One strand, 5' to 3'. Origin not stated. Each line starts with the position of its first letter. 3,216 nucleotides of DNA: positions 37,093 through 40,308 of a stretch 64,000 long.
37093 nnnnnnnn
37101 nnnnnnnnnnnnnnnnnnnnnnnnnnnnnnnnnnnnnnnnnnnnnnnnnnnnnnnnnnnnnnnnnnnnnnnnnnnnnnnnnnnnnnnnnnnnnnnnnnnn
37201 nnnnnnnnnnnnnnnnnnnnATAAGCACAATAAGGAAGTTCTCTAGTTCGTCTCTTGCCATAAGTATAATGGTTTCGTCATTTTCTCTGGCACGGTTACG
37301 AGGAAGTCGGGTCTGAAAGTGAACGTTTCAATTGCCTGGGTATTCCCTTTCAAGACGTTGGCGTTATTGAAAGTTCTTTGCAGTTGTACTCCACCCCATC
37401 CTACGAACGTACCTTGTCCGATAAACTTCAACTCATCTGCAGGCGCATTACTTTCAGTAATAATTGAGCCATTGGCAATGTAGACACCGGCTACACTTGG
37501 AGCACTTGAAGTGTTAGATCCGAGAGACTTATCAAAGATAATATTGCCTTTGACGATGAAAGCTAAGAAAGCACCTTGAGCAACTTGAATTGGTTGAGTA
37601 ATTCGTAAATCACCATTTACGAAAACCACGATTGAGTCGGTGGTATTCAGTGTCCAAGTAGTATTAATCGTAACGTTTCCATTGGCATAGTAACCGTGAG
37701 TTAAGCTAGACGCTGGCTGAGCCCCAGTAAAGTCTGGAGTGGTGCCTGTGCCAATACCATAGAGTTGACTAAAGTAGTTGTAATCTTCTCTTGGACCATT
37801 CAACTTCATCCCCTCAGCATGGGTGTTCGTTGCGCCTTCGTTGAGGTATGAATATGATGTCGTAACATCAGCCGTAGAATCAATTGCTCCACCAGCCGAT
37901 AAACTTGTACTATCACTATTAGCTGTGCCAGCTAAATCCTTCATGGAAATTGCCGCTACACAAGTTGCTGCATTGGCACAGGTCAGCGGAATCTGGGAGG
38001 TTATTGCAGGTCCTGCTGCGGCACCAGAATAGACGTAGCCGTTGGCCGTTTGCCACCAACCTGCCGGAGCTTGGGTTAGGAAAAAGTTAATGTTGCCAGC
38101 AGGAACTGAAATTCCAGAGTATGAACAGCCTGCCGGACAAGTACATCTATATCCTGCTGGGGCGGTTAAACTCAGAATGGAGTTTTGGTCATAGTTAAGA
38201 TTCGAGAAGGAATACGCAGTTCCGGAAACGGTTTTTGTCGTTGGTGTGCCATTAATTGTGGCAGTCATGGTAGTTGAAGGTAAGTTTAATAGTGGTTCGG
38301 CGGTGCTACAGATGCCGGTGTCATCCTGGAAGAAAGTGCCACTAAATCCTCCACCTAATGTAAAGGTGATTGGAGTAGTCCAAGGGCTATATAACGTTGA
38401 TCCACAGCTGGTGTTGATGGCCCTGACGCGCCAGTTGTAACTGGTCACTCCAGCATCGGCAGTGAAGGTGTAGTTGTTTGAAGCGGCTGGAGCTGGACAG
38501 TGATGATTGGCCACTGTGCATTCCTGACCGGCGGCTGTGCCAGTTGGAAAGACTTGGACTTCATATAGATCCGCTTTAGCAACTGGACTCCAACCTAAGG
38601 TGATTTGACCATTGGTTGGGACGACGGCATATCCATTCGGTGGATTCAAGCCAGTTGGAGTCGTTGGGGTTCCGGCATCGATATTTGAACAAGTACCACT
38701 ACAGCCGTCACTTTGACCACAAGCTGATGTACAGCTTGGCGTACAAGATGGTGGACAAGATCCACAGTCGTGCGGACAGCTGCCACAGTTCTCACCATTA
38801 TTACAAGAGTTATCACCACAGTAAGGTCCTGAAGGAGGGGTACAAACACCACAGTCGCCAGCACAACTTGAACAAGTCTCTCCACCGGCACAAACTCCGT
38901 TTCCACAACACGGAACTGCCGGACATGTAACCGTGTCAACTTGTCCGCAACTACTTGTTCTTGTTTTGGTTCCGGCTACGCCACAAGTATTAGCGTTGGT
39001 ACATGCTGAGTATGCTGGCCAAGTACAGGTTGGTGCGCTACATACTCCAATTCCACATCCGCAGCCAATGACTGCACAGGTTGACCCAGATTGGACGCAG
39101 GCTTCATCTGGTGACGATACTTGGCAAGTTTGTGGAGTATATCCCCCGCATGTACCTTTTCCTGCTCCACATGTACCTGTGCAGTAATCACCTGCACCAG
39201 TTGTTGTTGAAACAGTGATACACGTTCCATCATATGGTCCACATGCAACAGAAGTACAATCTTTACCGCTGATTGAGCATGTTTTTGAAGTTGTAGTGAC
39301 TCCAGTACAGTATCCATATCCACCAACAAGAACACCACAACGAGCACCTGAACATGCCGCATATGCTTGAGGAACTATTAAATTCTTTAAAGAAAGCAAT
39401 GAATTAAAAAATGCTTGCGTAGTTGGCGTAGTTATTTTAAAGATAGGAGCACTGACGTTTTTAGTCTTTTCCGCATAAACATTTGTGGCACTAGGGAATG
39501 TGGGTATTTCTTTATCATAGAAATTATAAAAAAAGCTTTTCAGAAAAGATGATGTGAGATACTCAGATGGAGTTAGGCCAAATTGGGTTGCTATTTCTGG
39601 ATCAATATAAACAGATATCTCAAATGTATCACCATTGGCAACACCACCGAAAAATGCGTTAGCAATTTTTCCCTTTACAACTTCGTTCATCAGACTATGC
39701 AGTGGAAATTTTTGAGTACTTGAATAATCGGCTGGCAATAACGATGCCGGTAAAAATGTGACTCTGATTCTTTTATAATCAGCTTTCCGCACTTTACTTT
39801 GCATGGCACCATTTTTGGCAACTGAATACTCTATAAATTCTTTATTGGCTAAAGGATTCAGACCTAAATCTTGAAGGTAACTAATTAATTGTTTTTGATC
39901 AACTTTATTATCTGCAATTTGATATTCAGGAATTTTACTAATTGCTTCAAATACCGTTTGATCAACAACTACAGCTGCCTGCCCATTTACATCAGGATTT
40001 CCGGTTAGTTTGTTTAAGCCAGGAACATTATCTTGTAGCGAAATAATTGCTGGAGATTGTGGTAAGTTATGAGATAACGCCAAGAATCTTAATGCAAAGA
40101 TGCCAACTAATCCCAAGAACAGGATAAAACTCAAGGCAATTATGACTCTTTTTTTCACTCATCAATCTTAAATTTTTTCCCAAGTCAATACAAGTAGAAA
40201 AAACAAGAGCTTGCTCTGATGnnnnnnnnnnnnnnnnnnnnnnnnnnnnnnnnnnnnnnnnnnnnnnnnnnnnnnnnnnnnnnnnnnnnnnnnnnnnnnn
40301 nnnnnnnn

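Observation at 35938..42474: Second, convergent pilus-associated operon with a 971-aa Cys-rich surface protein, a 750-aa bitopic protein and an AT-rich cytoplasmic gene insert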

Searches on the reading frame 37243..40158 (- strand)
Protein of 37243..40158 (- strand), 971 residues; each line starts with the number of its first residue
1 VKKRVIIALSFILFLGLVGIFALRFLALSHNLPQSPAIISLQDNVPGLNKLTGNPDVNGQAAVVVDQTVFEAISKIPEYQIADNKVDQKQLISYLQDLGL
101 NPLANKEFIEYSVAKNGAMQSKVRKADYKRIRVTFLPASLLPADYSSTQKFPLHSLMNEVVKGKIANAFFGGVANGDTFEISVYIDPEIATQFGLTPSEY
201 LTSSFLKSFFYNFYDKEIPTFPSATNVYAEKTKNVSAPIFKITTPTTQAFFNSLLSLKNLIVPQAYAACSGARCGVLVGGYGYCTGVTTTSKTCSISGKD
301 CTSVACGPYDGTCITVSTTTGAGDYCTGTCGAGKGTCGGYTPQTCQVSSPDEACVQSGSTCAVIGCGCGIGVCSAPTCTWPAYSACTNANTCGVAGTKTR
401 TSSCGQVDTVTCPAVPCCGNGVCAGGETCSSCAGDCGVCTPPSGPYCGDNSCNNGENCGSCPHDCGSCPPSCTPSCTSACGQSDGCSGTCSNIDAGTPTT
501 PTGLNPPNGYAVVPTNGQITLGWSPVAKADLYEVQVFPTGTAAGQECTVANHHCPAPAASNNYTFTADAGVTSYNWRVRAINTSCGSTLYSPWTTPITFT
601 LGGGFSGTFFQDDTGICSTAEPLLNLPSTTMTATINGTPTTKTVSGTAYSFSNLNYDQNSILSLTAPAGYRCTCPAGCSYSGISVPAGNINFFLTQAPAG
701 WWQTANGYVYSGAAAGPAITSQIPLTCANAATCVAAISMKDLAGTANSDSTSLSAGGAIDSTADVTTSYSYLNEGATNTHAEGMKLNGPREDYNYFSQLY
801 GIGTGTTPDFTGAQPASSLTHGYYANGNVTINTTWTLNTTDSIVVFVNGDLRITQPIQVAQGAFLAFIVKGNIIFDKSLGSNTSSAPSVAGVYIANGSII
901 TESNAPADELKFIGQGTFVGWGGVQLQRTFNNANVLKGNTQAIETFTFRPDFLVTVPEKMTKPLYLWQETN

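Call 5: search_protein_families(library=pfam, proteins=[window:37243-40158:-], max_evalue=0.1)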
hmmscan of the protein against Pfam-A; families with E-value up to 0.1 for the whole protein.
window:37243-40158:- (971 aa): 2 families
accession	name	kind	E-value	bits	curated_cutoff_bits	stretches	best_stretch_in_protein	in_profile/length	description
PF23981.1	DUF7305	-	0.00031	21.1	27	1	820-896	47-127/185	Domain of unknown function (DUF7305)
PF00041.27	fn3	-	0.0008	20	25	1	512-587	8-75/84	Fibronectin type III domain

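Call 7: search_protein_families(library=ncbifam, proteins=[window:37243-40158:-], max_evalue=0.1)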
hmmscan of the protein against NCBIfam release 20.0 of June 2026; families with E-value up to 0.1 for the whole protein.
window:37243-40158:- (971 aa): 0 families

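Call 8: search_solved_structures(query=window:37243-40158:-, max_evalue=1)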
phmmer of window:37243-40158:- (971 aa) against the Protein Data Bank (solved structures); distinct sequences matched with E-value up to 1: 1.
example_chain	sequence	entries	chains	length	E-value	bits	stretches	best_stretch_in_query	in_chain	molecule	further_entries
5j7k_A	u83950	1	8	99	0.21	12.8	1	506-602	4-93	FN3con-a-lys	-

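Call 11: find_homologous_proteins(query=window:37243-40158:-)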
Query window:37243-40158:- (971 aa): 21 proteins with E <= 0.001 among 8000 candidates.
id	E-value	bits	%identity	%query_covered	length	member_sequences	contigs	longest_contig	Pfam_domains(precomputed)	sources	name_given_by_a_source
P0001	0.0e+0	2229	100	100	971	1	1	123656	-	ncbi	-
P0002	0.0e+0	1352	62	100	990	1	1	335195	-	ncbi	-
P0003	0.0e+0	1208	58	100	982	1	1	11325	-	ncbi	-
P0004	4.3e-263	894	57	44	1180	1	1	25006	-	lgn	-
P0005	7.8e-148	513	44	61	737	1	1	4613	-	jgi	jgi:hypothetical protein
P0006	1.1e-142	496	44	61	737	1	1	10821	-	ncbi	-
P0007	5.6e-141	490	44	73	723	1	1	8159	PF23981.2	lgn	-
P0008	1.1e-52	198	30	52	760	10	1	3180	-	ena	-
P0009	1.2e-39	154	36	28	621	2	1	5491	-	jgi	-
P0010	1.2e-33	135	34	29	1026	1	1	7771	-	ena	-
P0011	1.0e-24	105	31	35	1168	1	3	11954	-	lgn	-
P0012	2.3e-24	104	27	41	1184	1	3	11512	-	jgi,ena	-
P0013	3.3e-24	103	38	21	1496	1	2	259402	PF23981.2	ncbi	-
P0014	7.4e-22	96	31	35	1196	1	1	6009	-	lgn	-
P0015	3.1e-21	93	36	8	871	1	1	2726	-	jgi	jgi:hypothetical protein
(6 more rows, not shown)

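Call 12: find_encoding_contigs(protein=window:37243-40158:-, flank=10000)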
Protein window:37243-40158:- (971 aa): no gene with exactly this product is on record in the collection.

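Call 13: find_encoding_contigs(protein=P0002, flank=10000, max_places=2)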
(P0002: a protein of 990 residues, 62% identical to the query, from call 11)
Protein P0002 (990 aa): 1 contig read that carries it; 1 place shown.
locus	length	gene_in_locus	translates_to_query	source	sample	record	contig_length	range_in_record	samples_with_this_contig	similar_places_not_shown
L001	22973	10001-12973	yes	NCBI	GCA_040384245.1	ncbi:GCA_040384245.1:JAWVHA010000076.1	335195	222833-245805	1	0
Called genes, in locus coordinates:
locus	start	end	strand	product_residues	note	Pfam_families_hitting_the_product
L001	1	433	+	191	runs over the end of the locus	PF12917:YfbR-like (weak), PF13023:HD_3 (weak), PF01966:HD (weak)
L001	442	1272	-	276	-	-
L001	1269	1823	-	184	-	-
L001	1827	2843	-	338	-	PF11104:PilM_2, PF08841:DDR (faint), PF14450:FtsA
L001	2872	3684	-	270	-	-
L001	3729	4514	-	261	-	PF00485:PRK (faint), PF02224:Cytidylate_kin, PF13238:AAA_18 (faint)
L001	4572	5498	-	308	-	-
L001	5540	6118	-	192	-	PF05014:Nuc_deoxyrib_tr (weak)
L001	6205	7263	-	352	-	PF13649:Methyltransf_25 (faint), PF08241:Methyltransf_11 (faint)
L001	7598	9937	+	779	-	-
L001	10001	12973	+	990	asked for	-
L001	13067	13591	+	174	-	-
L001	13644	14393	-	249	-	-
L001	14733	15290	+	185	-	PF07963:N_methyl (faint)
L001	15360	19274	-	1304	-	PF10102:DUF2341, PF13385:Laminin_G_3, PF02973:Sialidase (faint), PF13385:Laminin_G_3, PF10102:DUF2341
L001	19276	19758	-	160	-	PF07963:N_methyl (weak)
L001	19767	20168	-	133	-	PF07963:N_methyl (weak)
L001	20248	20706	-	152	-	PF07963:N_methyl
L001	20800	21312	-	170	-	PF07963:N_methyl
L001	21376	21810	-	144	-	PF07963:N_methyl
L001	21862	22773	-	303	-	-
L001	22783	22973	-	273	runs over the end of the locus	PF06750:A24_N_bact, PF01478:Peptidase_A24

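Call 14: find_encoding_contigs(protein=P0004, flank=10000, max_places=2)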
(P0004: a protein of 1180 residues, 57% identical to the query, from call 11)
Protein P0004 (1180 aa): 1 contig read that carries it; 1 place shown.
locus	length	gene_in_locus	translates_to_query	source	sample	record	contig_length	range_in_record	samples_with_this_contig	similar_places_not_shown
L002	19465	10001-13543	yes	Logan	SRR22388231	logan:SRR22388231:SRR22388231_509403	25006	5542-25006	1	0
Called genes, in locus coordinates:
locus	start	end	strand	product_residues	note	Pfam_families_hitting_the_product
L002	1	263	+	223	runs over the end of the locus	PF14622:Ribonucleas_3_3, PF00636:Ribonuclease_3, PF00035:dsrm, PF14709:DND1_DSRM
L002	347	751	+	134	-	PF00886:Ribosomal_S16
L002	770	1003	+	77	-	PF13083:KH_KhpA-B, PF00013:KH_1 (weak)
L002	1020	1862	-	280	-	-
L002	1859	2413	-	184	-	-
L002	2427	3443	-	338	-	PF11104:PilM_2, PF25216:Volactin (weak), PF14450:FtsA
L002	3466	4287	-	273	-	-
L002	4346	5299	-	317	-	-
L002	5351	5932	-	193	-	PF05014:Nuc_deoxyrib_tr (weak)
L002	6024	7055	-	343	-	PF13649:Methyltransf_25 (faint), PF08242:Methyltransf_12 (faint), PF08241:Methyltransf_11 (faint), PF13847:Methyltransf_31 (faint)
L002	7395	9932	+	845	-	-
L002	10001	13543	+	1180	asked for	-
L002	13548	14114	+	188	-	-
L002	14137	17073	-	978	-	PF07953:Toxin_R_bind_N (faint), PF13385:Laminin_G_3, PF00054:Laminin_G_1 (faint), PF02210:Laminin_G_2 (faint), PF13385:Laminin_G_3, PF10102:DUF2341, PF13385:Laminin_G_3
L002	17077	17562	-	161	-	PF07963:N_methyl (weak)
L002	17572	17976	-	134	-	PF07963:N_methyl (weak)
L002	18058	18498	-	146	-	PF07963:N_methyl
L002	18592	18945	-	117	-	-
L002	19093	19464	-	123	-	?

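Call 15: find_encoding_contigs(protein=P0013, flank=10000, max_places=2)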
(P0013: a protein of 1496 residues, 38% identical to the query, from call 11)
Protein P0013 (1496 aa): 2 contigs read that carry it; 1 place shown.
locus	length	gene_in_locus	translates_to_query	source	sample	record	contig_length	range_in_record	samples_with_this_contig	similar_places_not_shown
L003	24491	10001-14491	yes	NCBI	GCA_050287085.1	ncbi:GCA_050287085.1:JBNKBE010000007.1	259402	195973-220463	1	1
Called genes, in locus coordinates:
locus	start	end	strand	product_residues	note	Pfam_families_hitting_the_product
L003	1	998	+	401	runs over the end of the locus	PF00657:Lipase_GDSL, PF13472:Lipase_GDSL_2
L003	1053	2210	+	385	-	PF12740:PETase (weak)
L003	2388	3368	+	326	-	PF06439:3keto-disac_hyd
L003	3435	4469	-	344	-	PF04773:FecR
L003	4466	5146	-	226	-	PF04542:Sigma70_r2, PF08281:Sigma70_r4_2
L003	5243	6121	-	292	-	-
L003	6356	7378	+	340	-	PF13385:Laminin_G_3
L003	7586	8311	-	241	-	PF02525:Flavodoxin_2, PF03358:FMN_red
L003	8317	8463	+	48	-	-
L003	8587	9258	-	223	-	-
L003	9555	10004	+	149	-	-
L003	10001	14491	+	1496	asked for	PF23981:DUF7305 (faint)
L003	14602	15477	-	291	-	-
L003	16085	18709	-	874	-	-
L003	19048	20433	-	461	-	PF01979:Amidohydro_1, PF07969:Amidohydro_3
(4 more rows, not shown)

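Call 31: find_related_loci(query=A1, collection=genome_contigs, flank=10000)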
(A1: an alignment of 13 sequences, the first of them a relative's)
Query A1 (971 aa) in genome_contigs; peptide patterns used: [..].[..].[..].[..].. (x = any residue, [..] = any of these).
41 stretches matched a pattern; 32 encode a relative of the query (tblastn E <= 1e-3); 32 distinct loci.
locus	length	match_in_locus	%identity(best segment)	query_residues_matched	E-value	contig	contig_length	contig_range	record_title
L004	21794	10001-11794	36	416-970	2e-94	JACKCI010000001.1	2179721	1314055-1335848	MAG: Anaerolineales bacterium isolate HK-STAS-CHLO-43 HK-STAS-CHLO-43_1, whole genome shotgun sequence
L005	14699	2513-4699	41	368-971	5e-81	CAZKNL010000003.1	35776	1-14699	MAG TPA_asm: uncultured Pseudomonadales bacterium isolate SRP200132_co2_242 genome assembly, contig: NODE_908_length_357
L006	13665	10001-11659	35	429-969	5e-77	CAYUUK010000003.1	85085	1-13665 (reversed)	MAG TPA_asm: uncultured Pseudomonadales bacterium isolate SRP141376_co5_90 genome assembly, contig: NODE_539_length_8508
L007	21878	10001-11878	33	329-969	1e-74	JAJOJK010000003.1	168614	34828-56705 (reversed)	MAG: Candidatus Woesebacteria bacterium isolate S5C87 S5CNODE_11_length_168614_cov_4.725112, whole genome shotgun sequen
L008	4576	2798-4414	31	470-971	2e-66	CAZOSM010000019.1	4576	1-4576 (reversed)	MAG TPA_asm: uncultured Gammaproteobacteria bacterium isolate SRP144015_co1_109 genome assembly, contig: NODE_7668_lengt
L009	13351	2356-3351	36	627-969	4e-52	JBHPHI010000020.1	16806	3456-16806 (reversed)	Patescibacteria group bacterium isolate SAG AM-311-P01 NODE_20_length_16806_cov_31.365292, whole genome shotgun sequence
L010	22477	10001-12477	34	459-969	4e-49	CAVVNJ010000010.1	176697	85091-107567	MAG: Candidatus Woesebacteria bacterium isolate MFD05674.bin.2.125 genome assembly, contig: contig_74650, whole genome s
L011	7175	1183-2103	39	408-971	6e-48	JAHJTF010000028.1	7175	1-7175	MAG: Patescibacteria group bacterium isolate OS_PC_MetaG.mb.40 OS_PC_MetaG.mb.40_k141_538225, whole genome shotgun seque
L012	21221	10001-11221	30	594-971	2e-46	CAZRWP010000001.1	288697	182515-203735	MAG TPA_asm: uncultured Pseudomonadales bacterium isolate SRP144015_co1_84 genome assembly, contig: NODE_17_length_28869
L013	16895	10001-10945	34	670-969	1e-45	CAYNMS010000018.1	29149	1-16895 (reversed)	MAG TPA_asm: uncultured Pseudomonadales bacterium isolate SRP239054_co1_52 genome assembly, contig: NODE_1034_length_291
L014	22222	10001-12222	36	408-971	8e-45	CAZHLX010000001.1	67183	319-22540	MAG TPA_asm: uncultured Pseudomonadales bacterium isolate SRP167671_co2_247 genome assembly, contig: NODE_505_length_671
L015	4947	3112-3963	35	696-971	4e-43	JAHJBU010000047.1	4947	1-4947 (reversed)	MAG: Patescibacteria group bacterium isolate Modern_marine.mb.272 Modern_marine.mb.272_k141_1046807, whole genome shotgu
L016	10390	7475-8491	33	389-970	8e-39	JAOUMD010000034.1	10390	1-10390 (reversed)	MAG: Candidatus Paceibacterota bacterium isolate 8_1_July_SF_Bin25 8_1_July_SF_Bin25_scaffold_2749_c1, whole genome shot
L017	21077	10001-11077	31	365-969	1e-38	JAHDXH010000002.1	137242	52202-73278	MAG: Patescibacteria group bacterium isolate PAT3 NODE_390_length_137242_cov_6.329470, whole genome shotgun sequence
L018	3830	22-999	34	672-971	2e-35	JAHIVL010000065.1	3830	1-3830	MAG: Patescibacteria group bacterium isolate MM_PC_MetaG.mb.79 MM_PC_MetaG.mb.79_k141_1172049, whole genome shotgun sequ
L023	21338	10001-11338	29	578-971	6e-29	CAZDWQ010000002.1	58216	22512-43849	MAG TPA_asm: uncultured Pseudomonadales bacterium isolate SRP192515_co1_182 genome assembly, contig: NODE_364_length_582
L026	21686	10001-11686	33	429-971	9e-63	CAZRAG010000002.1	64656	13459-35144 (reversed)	MAG TPA_asm: uncultured Pseudomonadales bacterium isolate SRP093185_co1_24 genome assembly, contig: NODE_157_length_6465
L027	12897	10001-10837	33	701-969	3e-29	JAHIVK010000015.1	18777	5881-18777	MAG: Patescibacteria group bacterium isolate MM_PC_MetaG.mb.77 MM_PC_MetaG.mb.77_k141_388854, whole genome shotgun seque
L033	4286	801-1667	26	656-960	3e-15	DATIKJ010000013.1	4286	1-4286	MAG TPA_asm: Spirochaetia bacterium isolate SMAG_U15715 k141_220518, whole genome shotgun sequence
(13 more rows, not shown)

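Call 32: search_protein_families(library=pfam, alignment_id=A1, max_evalue=0.01)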
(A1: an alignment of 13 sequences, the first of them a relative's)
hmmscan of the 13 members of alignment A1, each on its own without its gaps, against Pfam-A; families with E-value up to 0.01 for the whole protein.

A. member 1, P0001 (971 aa): 2 families
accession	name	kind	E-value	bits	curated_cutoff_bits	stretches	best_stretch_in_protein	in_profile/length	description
PF23981.1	DUF7305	-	0.00031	21.1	27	1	820-896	47-127/185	Domain of unknown function (DUF7305)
PF00041.27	fn3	-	0.0008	20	25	1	512-587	8-75/84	Fibronectin type III domain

B. families by the number of members that match (of 13 scanned): 5 families
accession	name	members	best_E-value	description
PF23981.1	DUF7305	6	1.2e-06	Domain of unknown function (DUF7305)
PF17957.7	Big_7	2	0.00034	Bacterial Ig domain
PF00041.27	fn3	2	0.00048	Fibronectin type III domain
PF00090.25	TSP_1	1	0.00022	Thrombospondin type 1 domain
PF18981.6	InlK_D3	1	0.0086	Internalin K domain (D3/D4)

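Call 42: predict_structure(alignment_id=A1)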
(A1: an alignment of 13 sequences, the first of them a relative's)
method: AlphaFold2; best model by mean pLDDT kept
length: 971 residues; sequences in the alignment: 13
mean_pLDDT: 55.4   pTM: 0.34
mean pLDDT of the five models: 55.4, 54.3, 52.1, 48.1, 47.5
residues with pLDDT >= 90: 38; 70-90: 221; 50-70: 300; < 50: 412
segments of 3 or more residues with pLDDT < 50: 1-3, 27-58, 117-119, 141-172, 188-199, 202-238, 241-288, 290-381, 438-445, 467-495, 503-512, 697-717, 738-788, 962-971
pLDDT, mean of each block of 10 residues (from residue 1): 57 75 51 40 33 40 74 61 59 61 62 48 65 61 37 33 35 56 52 47 46 36 34 40 42 35 25 26 40 38 39 41 34 25 31 30 24 36 57 59 57 57 53 49 49 52 47 30 33 52 44 57 74 85 75 82 73 78 66 75 71 64 81 75 83 61 74 64 58 60 26 43 53 49 33 36 41 36 40 78 79 72 88 89 90 93 86 88 79 82 62 77 63 52 65 63 45 30
secondary structure, 60 per line:
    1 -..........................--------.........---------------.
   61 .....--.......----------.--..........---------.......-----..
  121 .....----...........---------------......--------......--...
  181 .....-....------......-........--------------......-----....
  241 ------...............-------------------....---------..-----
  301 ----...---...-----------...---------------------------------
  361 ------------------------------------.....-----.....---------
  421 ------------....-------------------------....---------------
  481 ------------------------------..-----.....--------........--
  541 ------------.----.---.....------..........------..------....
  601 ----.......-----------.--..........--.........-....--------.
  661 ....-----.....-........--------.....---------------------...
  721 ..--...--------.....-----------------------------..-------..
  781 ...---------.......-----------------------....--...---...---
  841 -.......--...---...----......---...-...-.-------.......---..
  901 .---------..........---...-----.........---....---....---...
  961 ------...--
elements in order (helices of 4 or more, strands of 3 or more residues): H2-27 H36-44 E60-65 E68-74 H88-97 E107-113 E119-125 E130-137 H156-161 E170-175 E178-185 H187-190 H197-202 H204-211 H226-231 E237-240 H247-261 E281-284 E305-307 E311-313 E325-327 E397-401 E407-411 H433-436 H462-465 E518-522 E531-538 E562-566 E573-582 E597-600 E605-611 E626-635 E638-646 E648-651 E660-664 E670-674 E679-683 E692-696 E718-722 E736-740 H779-783 H793-799 E823-826 E829-831 E835-837 E842-848 E851-853 E857-859 E864-869 E873-875 E889-895 E899-901 E911-920 E924-926 H932-940 E944-947 H951-954
